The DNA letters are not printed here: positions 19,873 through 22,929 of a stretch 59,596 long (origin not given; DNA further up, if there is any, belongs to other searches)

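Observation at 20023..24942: Candidate undescribed defence cassette: unknown 174-aa protein, endonuclease, SPPY methyltransferase and UvrD-helicase/Cas4-like-nuclease fusion in one operon-like block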

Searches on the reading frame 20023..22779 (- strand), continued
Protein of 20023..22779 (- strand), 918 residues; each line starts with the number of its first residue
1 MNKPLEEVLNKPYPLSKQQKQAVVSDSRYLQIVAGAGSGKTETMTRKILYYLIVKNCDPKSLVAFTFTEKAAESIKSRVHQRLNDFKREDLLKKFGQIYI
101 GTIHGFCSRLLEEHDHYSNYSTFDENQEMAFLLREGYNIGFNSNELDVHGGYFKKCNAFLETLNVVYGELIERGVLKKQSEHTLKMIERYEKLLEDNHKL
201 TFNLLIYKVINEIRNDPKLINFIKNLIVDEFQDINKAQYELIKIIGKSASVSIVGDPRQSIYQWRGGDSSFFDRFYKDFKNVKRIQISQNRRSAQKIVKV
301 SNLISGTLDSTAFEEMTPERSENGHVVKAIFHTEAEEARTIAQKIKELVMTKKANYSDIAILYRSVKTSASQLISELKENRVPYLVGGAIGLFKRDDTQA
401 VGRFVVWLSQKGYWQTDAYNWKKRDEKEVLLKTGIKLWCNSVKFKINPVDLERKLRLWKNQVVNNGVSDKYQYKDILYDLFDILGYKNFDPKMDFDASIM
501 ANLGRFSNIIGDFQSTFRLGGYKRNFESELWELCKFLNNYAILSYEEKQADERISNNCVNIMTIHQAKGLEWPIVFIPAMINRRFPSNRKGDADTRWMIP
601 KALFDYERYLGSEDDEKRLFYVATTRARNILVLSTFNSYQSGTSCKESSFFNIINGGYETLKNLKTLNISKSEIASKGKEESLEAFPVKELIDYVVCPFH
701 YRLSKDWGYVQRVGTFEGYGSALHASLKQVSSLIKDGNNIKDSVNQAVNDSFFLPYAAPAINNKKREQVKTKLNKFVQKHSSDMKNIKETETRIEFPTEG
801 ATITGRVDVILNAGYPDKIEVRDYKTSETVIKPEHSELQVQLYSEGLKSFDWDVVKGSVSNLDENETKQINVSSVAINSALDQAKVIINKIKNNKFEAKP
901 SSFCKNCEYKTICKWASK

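Call 22: find_encoding_contigs(protein=P0105, flank=8000, max_places=2)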
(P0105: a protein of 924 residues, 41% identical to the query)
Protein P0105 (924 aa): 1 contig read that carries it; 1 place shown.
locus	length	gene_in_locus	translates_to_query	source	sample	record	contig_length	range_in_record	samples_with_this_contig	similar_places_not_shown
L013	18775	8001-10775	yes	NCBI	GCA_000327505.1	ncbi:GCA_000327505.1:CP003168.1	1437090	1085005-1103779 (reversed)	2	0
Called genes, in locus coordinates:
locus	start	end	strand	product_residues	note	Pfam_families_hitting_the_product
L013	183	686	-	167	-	-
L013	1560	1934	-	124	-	-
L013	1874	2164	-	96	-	-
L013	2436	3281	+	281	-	-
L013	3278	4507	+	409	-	PF10923:BrxC_BrxD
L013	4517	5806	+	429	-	PF10923:BrxC_BrxD, PF01637:ATPase_2 (weak)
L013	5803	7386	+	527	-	PF00270:DEAD, PF04851:ResIII, PF00271:Helicase_C, PF22590:Cas3-like_C_2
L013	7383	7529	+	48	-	-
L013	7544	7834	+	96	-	-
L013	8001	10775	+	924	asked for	PF00580:UvrD-helicase, PF13245:AAA_19, PF01443:Viral_helicase1 (faint), PF13538:UvrD_C_2 (faint), PF13361:UvrD_C, PF12705:PDDEXK_1, PF01930:Cas_Cas4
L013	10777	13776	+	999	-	PF01555:N6_N4_Mtase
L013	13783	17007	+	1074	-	PF04851:ResIII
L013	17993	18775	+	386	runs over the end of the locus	-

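Call 26: find_related_loci(query=A1, collection=genome_contigs, flank=10000)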
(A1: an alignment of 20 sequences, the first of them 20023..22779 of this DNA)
Query A1 (918 aa) in genome_contigs; peptide patterns used: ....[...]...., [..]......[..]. (x = any residue, [..] = any of these).
600 stretches matched a pattern (row limit reached: there are more); 584 encode a relative of the query (tblastn E <= 1e-3); the best 80 are kept; 80 distinct loci.
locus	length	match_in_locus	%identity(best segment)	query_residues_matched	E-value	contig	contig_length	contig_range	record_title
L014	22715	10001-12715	44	7-916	0e+0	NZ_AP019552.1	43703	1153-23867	Athalassotoga saccharophila strain NAS-01 plasmid pATS1, complete sequence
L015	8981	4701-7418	39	5-915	0e+0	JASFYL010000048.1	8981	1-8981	MAG: Thermoproteota archaeon isolate JZ_65_OP_bin_38 NODE_48_length_8981_cov_2.429975, whole genome shotgun sequence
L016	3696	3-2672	38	14-915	0e+0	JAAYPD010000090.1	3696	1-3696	MAG: Methanomicrobiales archaeon isolate AS22ysBPME_16 61356_AS22, whole genome shotgun sequence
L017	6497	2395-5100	37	5-915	0e+0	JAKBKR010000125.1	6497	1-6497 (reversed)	MAG: bacterium isolate DX1.bin10 NODE_17948_length_6497_cov_1.077551, whole genome shotgun sequence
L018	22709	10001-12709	36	1-915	0e+0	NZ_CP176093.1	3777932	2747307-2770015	Methanospirillum lacunae strain Ki8-1 chromosome, complete genome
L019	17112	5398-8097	35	5-916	0e+0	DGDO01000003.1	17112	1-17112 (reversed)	MAG TPA_asm: Candidatus Atribacteria bacterium UBA3950 UBA3950_contig_13896, whole genome shotgun sequence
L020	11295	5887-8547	39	5-916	0e+0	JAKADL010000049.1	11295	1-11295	MAG: Thermoplasmata archaeon isolate WH5.bin18 NODE_3538_length_11295_cov_4.142550, whole genome shotgun sequence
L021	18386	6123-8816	41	3-915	0e+0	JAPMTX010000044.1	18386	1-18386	MAG: Candidatus Methanoperedens sp. isolate LC 1 LC_0.1_scaffold_1661, whole genome shotgun sequence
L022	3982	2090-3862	45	1-593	3e-172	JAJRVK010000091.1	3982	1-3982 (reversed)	MAG: archaeon isolate Dive96_bin10.379 k141_2950674, whole genome shotgun sequence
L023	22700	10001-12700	39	6-915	0e+0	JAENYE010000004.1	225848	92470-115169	MAG: Methanobacteriota archaeon isolate B5_bin.3 B5_bin3_NODE_22_length_225848_cov_268.289517, whole genome shotgun sequ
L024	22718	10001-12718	29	15-917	7e-115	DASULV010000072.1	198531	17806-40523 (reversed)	MAG TPA_asm: Solirubrobacterales bacterium isolate SMAG_U1554 k141_599893, whole genome shotgun sequence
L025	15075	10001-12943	40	2-915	5e-93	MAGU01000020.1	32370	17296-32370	MAG: Candidatus Methanomethylicus oleisabuli isolate V3 V3_s19, whole genome shotgun sequence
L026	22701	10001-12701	37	5-913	0e+0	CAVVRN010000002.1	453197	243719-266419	MAG: Candidatus Bathyarchaeota archaeon isolate MFD05377.bin.2.168 genome assembly, contig: contig_107106, whole genome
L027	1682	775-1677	45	3-308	3e-91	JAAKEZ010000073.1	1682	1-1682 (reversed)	Candidatus Bathyarchaeota archaeon A05DMB-2 NODE_13930_length_1682_cov_13.703749, whole genome shotgun sequence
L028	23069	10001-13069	24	15-913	1e-52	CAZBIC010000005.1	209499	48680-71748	MAG TPA_asm: uncultured Bifidobacterium sp. isolate SRP302895_co1_406 genome assembly, contig: NODE_106_length_209499_co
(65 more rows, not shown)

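Call 36: search_protein_families(library=pfam, proteins=[L007:235-849:+, L004:9913-10347:-, L008:11826-12818:+, L008:7371-7877:+, L021:8907-11135:+, L011:10717-13734:+, L011:13741-16875:+, L024:12721-15591:-, L004:4278-5468:+], max_evalue=0.01)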
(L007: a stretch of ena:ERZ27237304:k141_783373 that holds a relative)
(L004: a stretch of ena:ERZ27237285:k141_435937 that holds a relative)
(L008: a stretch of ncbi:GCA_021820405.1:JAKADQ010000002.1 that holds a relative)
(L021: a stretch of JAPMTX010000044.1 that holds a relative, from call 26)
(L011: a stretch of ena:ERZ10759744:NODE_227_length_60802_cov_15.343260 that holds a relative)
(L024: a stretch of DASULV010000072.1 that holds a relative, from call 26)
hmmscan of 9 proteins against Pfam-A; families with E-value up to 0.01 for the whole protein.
L007:235-849:+ (204 aa): 0 families

L004:9913-10347:- (144 aa): 0 families

L008:11826-12818:+ (330 aa): 0 families

L008:7371-7877:+ (168 aa): 0 families

L021:8907-11135:+ (742 aa): 7 families
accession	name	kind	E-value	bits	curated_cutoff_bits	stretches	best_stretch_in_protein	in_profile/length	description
PF13476.12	AAA_23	-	0.00031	21.9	27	1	119-296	22-191/201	AAA domain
PF20720.3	nSTAND3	-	0.003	17.7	27.2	0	117-160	18-60/155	Novel STAND NTPase 3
PF13401.12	AAA_22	-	0.0038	18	27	0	119-156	8-49/130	AAA domain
PF13238.12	AAA_18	-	0.0041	18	29.4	0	119-150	1-34/128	AAA domain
PF05729.18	NACHT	-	0.0073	16.6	26.7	0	118-141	2-25/167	NACHT domain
PF10662.15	PduV-EutP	-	0.0079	16.4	21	0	117-138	2-23/143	Ethanolamine utilisation - propanediol utilisation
PF00005.33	ABC_tran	-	0.0083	17.2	25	0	118-138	13-33/137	ABC transporter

L011:10717-13734:+ (1005 aa): 1 family
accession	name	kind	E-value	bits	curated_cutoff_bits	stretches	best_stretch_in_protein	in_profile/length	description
PF01555.25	N6_N4_Mtase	-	1e-33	117.6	26.7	1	507-801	1-216/221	DNA methylase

L011:13741-16875:+ (1044 aa): 4 families
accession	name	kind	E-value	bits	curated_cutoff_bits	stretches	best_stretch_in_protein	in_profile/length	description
PF04851.21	ResIII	-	2.5e-10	41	22.5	1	143-292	21-162/164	Type III restriction enzyme, res subunit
PF18766.7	SWI2_SNF2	-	9.3e-07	29.2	26.7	1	148-281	21-145/221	SWI2/SNF2 ATPase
PF00270.35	DEAD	-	6.5e-05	23.2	26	1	148-293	17-161/167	DEAD/DEAH box helicase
PF09868.14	DUF2095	-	0.0043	17.5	25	0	677-760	29-110/129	Uncharacterized protein conserved in archaea (DUF2095)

L024:12721-15591:- (956 aa): 2 families
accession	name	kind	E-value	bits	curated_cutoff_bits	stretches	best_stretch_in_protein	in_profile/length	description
PF01555.25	N6_N4_Mtase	-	5.3e-30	105.5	26.7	1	206-536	1-219/221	DNA methylase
PF01170.24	UPF0020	-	0.0052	16.9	22.3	0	497-520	27-50/197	RMKL-like, methyltransferase domain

L004:4278-5468:+ (396 aa): 3 families
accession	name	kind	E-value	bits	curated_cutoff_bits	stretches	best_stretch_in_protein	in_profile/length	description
PF00589.27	Phage_integrase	-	1.1e-22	81.1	27.1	1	134-299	3-169/172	Phage integrase family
PF00641.23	Zn_ribbon_RanBP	-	0.0016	18.1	27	1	329-348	7-26/30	Zn-finger in Ran binding protein and others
PF12773.13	DZR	-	0.0028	18.2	27.3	1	329-351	1-23/45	Double zinc ribbon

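Call 40: find_encoding_contigs(protein=P0002, flank=8000, max_places=2)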
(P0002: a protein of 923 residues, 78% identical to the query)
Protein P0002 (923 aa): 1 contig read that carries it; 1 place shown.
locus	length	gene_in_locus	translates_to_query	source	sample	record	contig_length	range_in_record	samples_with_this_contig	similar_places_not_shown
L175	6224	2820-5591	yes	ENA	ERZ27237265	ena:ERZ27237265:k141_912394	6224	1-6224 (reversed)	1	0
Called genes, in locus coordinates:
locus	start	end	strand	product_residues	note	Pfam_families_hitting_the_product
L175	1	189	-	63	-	?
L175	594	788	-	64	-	-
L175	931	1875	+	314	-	-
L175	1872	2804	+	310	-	PF01170:UPF0020 (faint), PF13847:Methyltransf_31 (faint), PF01555:N6_N4_Mtase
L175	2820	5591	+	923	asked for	PF00580:UvrD-helicase, PF13245:AAA_19, PF13604:AAA_30 (faint), PF01443:Viral_helicase1 (faint), PF13538:UvrD_C_2 (faint), PF13361:UvrD_C, PF12705:PDDEXK_1, PF01930:Cas_Cas4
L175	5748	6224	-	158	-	?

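Call 41: find_encoding_contigs(protein=P0004, flank=8000, max_places=2)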
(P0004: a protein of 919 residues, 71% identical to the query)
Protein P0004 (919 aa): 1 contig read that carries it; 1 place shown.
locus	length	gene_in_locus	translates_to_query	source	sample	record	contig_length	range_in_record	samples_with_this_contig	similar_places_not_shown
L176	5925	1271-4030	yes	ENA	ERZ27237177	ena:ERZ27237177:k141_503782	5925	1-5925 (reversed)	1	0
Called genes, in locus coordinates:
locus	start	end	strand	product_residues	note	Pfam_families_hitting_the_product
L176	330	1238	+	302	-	-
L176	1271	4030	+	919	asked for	PF00580:UvrD-helicase, PF13245:AAA_19, PF13604:AAA_30 (faint), PF13361:UvrD_C, PF13538:UvrD_C_2 (faint), PF12705:PDDEXK_1, PF01930:Cas_Cas4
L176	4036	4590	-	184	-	-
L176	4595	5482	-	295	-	PF01555:N6_N4_Mtase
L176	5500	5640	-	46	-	-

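Call 42: find_encoding_contigs(protein=P0012, flank=8000, max_places=2)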
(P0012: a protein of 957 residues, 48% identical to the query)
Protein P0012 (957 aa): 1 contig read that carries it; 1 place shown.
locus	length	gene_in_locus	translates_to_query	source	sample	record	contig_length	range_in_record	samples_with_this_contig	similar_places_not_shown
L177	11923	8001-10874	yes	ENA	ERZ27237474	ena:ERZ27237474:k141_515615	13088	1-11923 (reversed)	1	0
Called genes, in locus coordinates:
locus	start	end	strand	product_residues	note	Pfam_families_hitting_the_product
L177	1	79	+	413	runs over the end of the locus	?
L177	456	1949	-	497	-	PF13091:PLDc_2, PF00614:PLDc (faint), PF13091:PLDc_2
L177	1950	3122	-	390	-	-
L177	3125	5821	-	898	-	PF13086:AAA_11, PF13245:AAA_19, PF13604:AAA_30 (weak), PF20720:nSTAND3 (weak), PF13086:AAA_11, PF13087:AAA_12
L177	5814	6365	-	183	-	-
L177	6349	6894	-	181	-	-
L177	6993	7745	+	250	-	PF22662:Csa3_N (weak)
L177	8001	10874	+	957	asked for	PF00580:UvrD-helicase, PF13604:AAA_30 (faint), PF13245:AAA_19, PF13361:UvrD_C, PF13538:UvrD_C_2 (faint), PF12705:PDDEXK_1, PF01930:Cas_Cas4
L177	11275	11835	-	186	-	-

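Call 43: find_encoding_contigs(protein=P0016, flank=8000, max_places=2)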
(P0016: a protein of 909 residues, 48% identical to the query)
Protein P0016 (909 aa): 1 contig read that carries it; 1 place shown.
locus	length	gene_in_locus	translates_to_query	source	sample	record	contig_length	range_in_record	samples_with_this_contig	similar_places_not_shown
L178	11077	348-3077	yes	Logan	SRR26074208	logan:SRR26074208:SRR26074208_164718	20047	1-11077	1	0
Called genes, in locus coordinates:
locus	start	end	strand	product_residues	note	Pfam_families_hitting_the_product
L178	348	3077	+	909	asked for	PF00580:UvrD-helicase, PF13245:AAA_19, PF13538:UvrD_C_2 (faint), PF01443:Viral_helicase1 (faint), PF13361:UvrD_C, PF12705:PDDEXK_1, PF01930:Cas_Cas4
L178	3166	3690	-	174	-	-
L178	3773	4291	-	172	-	-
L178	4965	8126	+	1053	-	PF09565:RE_NgoFVII, PF13091:PLDc_2, PF00270:DEAD (weak), PF04851:ResIII, PF00271:Helicase_C, PF11907:DUF3427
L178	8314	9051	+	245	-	-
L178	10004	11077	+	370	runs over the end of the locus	PF00801:PKD (faint), PF13927:Ig_3 (faint), PF18911:PKD_4 (faint), PF06832:BiPBP_C (faint)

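Call 45: search_protein_families(library=padloc, proteins=[L175:931-1875:+, L176:330-1238:+, L176:4036-4590:-, L007:235-849:+, L004:9913-10347:-, L008:11826-12818:+, L008:7371-7877:+, L011:10717-13734:+, L011:13741-16875:+], max_evalue=0.01)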
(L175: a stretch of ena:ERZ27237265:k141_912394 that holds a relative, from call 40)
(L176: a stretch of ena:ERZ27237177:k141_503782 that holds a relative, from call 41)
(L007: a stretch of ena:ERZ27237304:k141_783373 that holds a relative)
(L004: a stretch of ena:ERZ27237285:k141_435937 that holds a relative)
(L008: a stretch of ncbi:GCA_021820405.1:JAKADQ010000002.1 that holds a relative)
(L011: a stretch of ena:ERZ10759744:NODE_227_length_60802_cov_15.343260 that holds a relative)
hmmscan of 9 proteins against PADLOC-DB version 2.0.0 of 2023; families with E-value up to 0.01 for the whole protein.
L175:931-1875:+ (314 aa): 0 families

L176:330-1238:+ (302 aa): 0 families

L176:4036-4590:- (184 aa): 2 families
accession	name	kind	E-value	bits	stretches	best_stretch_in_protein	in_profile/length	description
PDLC01247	DEDDh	-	3.4e-16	58.2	1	5-175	1-135/139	"CAS-I,CAS-II,CAS-III,CAS-IV,CAS-V,CAS-VI; associated"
PDLC05027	PDC-S48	-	8.5e-08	29.7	1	5-175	7-160/411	-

L007:235-849:+ (204 aa): 0 families

L004:9913-10347:- (144 aa): 0 families

L008:11826-12818:+ (330 aa): 0 families

L008:7371-7877:+ (168 aa): 0 families

L011:10717-13734:+ (1005 aa): 25 families
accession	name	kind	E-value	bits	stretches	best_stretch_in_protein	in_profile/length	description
PDLC03646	MTase_III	-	1.1e-167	557.8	3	236-610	241-593/1057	Type III methyltransferase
PDLC03638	MTase_III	-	9.3e-74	247.1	1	119-935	50-799/816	Type III methyltransferase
PDLC03634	MTase_III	-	2.9e-73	245.8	2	532-796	171-444/621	Type III methyltransferase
PDLC03641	MTase_III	-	1.2e-66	223.7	2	532-865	182-507/657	Type III methyltransferase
PDLC03644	MTase_III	-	7.3e-63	211.1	1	476-816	30-401/542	Type III methyltransferase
PDLC03637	MTase_III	-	3.9e-56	188.8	1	486-797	123-454/513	Type III methyltransferase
PDLC03636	MTase_III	-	1.1e-47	161.1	1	431-813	4-410/575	Type III methyltransferase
PDLC03642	MTase_III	-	2.8e-41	139.8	1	479-794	77-395/528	Type III methyltransferase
PDLC03635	MTase_III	-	4.4e-39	132.7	2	484-633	218-364/708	Type III methyltransferase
PDLC03640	MTase_III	-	5.7e-38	128.7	3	673-834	301-471/654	Type III methyltransferase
PDLC03639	MTase_III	-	9.7e-35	118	2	475-672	78-277/639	Type III methyltransferase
PDLC03278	MTase_II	-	1.6e-27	95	2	673-795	224-339/390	Type II methyltransferase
PDLC03354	MTase_II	-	9.7e-26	88.7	1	451-784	51-364/425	Type II methyltransferase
PDLC03645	MTase_III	-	2.1e-20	70.4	2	487-581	142-244/709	Type III methyltransferase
PDLC03643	MTase_III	-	7.5e-18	62.9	1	538-798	1-268/465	Type III methyltransferase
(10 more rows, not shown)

L011:13741-16875:+ (1044 aa): 1 family
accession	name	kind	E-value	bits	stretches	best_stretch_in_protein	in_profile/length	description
PDLC03654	REase_III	-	5.6e-156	519.1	2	309-1040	377-1125/1154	Type III restriction enzyme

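Call 62: search_solved_structures(query=window:20023-22779:-, max_evalue=0.00001)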
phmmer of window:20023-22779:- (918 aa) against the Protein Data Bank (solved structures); distinct sequences matched with E-value up to 0.00001: 25.
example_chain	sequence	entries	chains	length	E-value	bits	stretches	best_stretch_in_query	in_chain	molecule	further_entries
1pjr_A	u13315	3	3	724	7.9e-48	166.3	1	15-399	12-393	PCRA | ATP-DEPENDENT HELICASE PCRA | HELICASE PCRA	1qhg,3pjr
3lfu_A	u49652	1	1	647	5.1e-43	150.4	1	15-399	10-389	DNA helicase II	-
2is1_A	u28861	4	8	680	7.3e-43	149.9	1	15-399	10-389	DNA helicase II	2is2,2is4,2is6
9dci_A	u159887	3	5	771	2.3e-40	141.6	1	15-404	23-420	ATP-dependent DNA helicase UvrD1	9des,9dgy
2pjr_A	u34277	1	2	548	4.6e-40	140.6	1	15-399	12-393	PROTEIN (HELICASE PCRA)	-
1uaa_A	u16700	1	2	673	4.6e-36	127.4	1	18-399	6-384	PROTEIN (ATP-DEPENDENT DNA HELICASE REP.)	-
4c2u_A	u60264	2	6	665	3.2e-33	118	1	20-399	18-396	DNA HELICASE II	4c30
4c2t_A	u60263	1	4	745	5.2e-33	117.3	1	20-399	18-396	DNA HELICASE II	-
1qhh_B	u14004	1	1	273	3.2e-25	91.5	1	187-399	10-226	PROTEIN (PCRA (SUBUNIT))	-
6ppu_B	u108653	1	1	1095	1.6e-22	82.6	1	13-115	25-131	UvrD/REP helicase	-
6ppr_B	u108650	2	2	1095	2.2e-22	82.1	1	13-115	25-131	UvrD/REP helicase | DNA 3'-5' helicase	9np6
6ppj_B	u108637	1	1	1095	1.1e-21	79.8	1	13-115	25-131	UvrD/REP helicase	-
7sjr_B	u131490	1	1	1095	1.4e-20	76.2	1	13-115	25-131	DNA helicase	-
8jqb_E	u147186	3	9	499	1.9e-13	52.6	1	225-309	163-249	Gabija protein GajB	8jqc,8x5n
8iud_A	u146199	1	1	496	2.3e-13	52.3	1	225-309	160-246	Gabija protein GajB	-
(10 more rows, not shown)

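Call 64: search_solved_structures(query=L175:931-1875:+, max_evalue=1)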
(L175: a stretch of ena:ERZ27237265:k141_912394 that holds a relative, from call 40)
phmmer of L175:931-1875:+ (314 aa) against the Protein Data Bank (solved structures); distinct sequences matched with E-value up to 1: 0.
